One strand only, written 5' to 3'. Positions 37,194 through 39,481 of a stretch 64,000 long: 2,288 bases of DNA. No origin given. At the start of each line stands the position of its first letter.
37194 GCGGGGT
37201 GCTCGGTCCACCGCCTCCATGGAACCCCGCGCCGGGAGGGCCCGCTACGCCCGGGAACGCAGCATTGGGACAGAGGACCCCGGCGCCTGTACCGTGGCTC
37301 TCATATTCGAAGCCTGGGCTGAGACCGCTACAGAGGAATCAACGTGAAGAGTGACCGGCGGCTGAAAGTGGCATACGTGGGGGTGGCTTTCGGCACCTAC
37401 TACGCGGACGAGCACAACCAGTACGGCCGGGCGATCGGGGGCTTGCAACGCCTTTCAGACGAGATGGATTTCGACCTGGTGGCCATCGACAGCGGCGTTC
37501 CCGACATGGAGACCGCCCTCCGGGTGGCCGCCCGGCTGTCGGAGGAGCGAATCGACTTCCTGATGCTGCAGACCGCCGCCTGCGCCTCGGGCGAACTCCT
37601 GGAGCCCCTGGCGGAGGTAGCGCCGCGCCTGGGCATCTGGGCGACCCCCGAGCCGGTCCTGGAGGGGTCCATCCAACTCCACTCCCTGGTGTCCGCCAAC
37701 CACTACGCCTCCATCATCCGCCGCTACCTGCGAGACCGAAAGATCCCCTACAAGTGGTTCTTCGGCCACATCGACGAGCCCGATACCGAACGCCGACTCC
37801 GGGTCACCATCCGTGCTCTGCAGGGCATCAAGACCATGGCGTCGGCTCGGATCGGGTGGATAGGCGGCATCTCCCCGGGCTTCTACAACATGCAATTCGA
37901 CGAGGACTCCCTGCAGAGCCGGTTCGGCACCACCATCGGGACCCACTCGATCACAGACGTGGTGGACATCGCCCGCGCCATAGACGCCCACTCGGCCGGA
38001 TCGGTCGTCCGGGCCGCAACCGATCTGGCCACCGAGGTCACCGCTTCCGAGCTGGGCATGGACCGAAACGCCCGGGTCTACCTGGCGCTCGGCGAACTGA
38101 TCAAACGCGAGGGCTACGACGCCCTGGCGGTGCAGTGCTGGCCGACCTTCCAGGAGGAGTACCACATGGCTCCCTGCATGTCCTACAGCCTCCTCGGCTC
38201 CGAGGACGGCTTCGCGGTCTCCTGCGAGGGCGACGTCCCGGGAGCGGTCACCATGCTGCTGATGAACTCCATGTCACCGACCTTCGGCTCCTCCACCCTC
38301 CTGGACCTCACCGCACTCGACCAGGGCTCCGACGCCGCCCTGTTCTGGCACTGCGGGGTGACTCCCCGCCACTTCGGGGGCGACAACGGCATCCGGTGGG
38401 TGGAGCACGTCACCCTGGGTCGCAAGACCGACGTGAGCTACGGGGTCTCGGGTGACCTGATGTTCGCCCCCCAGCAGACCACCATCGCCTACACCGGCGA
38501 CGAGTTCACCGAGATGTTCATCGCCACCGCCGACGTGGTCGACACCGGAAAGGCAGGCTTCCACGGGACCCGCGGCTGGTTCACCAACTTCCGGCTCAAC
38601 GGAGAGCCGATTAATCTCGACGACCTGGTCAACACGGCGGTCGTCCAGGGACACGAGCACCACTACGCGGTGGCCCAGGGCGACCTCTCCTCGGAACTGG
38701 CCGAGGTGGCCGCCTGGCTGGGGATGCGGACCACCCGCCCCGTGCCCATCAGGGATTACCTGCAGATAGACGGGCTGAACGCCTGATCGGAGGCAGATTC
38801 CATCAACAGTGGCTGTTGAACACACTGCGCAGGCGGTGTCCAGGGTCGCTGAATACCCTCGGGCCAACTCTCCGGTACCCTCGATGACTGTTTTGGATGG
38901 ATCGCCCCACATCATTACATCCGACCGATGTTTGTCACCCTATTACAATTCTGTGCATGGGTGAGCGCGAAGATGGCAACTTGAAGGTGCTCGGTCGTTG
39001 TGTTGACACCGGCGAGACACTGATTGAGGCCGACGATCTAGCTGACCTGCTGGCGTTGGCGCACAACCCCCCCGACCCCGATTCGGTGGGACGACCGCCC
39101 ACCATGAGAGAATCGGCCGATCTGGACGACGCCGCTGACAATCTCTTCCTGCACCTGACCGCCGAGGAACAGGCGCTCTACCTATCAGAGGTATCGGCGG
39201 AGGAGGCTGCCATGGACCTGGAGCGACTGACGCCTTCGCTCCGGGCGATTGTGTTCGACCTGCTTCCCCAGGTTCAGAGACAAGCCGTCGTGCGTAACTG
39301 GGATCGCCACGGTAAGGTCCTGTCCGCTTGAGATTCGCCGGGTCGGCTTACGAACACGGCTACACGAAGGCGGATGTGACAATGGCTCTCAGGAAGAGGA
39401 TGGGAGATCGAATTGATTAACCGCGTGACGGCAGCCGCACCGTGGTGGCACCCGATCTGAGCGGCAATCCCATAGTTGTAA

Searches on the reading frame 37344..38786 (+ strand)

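Call 4: search_protein_families(library=pfam, proteins=[window:37344-38786:+], max_evalue=0.01)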
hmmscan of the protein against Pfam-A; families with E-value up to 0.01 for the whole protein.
window:37344-38786:+ (480 aa): 0 families

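Call 8: search_protein_families(library=ncbifam, proteins=[window:37344-38786:+], max_evalue=0.1)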
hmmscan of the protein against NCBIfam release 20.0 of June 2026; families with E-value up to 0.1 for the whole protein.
window:37344-38786:+ (480 aa): 2 families
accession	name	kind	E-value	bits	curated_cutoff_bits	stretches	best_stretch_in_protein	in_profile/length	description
NF048012.1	SlpQosIsomSftI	equivalog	1.1e-45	156.2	700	1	61-464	53-441/443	sulfoquinovose isomerase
NF002795.0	PRK02929.1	equivalog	5.5e-06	25.3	622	1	135-366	143-380/499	L-arabinose isomerase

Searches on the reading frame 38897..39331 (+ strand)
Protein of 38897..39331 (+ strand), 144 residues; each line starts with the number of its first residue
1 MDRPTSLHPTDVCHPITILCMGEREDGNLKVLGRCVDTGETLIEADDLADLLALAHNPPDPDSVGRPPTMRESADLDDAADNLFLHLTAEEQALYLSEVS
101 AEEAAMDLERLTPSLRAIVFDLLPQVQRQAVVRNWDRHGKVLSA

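Call 4: search_protein_families(library=pfam, proteins=[window:38897-39331:+], max_evalue=0.01)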
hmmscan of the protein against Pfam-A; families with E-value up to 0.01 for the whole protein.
window:38897-39331:+ (144 aa): 1 family
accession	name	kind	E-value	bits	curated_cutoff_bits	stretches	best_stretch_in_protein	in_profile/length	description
PF03448.22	MgtE_N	-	0.0047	17.9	25.9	1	78-136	28-86/102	MgtE intracellular N domain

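Call 67: search_protein_families(library=padloc, proteins=[window:38897-39331:+], max_evalue=0.001)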
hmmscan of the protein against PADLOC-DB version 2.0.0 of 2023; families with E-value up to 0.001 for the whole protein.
window:38897-39331:+ (144 aa): 0 families
